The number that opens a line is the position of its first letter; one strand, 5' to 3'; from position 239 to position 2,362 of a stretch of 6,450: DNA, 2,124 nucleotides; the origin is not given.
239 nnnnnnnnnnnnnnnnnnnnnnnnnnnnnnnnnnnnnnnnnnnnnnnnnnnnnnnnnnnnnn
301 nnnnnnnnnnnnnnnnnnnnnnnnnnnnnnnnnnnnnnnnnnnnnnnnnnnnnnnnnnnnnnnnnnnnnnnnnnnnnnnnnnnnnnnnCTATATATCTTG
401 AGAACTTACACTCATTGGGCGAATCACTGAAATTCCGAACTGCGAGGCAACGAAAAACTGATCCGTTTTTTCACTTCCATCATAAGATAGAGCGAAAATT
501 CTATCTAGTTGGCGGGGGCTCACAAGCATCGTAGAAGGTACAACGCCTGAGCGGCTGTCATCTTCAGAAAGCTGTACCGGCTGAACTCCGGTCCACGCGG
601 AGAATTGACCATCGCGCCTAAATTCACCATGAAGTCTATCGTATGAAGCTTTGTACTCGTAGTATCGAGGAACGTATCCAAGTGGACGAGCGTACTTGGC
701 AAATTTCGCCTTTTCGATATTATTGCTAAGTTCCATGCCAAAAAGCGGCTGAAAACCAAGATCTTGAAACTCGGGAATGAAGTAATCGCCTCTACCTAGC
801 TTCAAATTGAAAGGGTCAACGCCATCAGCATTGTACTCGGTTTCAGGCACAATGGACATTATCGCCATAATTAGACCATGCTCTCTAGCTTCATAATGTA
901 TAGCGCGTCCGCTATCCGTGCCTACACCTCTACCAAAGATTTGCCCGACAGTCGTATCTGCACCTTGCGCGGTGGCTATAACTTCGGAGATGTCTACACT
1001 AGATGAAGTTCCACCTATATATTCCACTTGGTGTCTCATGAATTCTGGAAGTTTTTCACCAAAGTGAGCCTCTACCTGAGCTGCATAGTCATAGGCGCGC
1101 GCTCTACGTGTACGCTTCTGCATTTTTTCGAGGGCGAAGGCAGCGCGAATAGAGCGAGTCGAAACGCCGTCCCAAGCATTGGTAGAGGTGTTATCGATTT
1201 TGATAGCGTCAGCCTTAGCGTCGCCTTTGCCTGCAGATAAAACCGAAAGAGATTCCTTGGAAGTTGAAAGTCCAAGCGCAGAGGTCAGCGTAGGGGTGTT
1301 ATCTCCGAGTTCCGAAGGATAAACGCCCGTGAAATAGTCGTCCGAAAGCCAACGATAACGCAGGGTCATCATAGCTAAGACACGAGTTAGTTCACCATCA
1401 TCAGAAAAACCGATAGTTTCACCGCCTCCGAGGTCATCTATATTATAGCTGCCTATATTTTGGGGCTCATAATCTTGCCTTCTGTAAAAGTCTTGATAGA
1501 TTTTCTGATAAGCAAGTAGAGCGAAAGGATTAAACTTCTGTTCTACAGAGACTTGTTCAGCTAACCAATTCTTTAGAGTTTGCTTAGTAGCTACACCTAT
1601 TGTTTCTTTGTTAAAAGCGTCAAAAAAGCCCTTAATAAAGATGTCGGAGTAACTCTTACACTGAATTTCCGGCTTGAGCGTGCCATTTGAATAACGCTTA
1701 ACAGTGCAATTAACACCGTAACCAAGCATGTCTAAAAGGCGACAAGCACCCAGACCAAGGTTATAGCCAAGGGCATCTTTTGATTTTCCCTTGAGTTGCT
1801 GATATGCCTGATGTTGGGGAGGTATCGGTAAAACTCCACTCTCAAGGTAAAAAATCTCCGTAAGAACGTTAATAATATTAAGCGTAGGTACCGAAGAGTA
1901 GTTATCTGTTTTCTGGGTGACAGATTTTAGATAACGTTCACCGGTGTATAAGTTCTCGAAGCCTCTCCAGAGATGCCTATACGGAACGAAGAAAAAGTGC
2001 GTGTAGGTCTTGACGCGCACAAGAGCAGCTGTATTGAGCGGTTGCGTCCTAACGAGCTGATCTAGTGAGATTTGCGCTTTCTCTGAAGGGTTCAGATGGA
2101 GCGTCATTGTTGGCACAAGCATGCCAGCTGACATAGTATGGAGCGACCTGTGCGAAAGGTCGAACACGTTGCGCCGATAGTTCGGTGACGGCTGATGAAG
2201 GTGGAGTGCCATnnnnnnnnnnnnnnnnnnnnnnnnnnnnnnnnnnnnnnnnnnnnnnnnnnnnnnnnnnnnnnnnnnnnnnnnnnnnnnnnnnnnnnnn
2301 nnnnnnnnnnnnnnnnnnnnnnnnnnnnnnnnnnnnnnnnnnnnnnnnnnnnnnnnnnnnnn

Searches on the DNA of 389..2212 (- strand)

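Call 73: search_dna_similar(query=L008:7040-7330:+, collection=phages, mode=distant, max_evalue=0.01, max_rows=20)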
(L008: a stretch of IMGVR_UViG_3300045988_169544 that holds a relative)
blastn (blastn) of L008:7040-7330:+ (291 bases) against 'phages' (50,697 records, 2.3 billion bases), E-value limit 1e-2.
Records with a match: 2; places in all: 2; records where one place covers at least 80% of the query: 0.
Best place of each record, by identity: 90-95% 2.
By first word of the organism name: Lactobacillus 2.
By host as written in the record: Lactobacillus plantarum ATCC 8014 2.
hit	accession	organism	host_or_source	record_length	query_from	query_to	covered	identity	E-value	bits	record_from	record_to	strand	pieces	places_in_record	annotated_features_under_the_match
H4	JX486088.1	Lactobacillus phage ATCC 8014-B2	Lactobacillus plantarum ATCC 8014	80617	240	272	11%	90.9%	7e-3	47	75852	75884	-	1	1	none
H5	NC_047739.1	Lactobacillus phage ATCC 8014-B2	Lactobacillus plantarum ATCC 8014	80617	240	272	11%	90.9%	7e-3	47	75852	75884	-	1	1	none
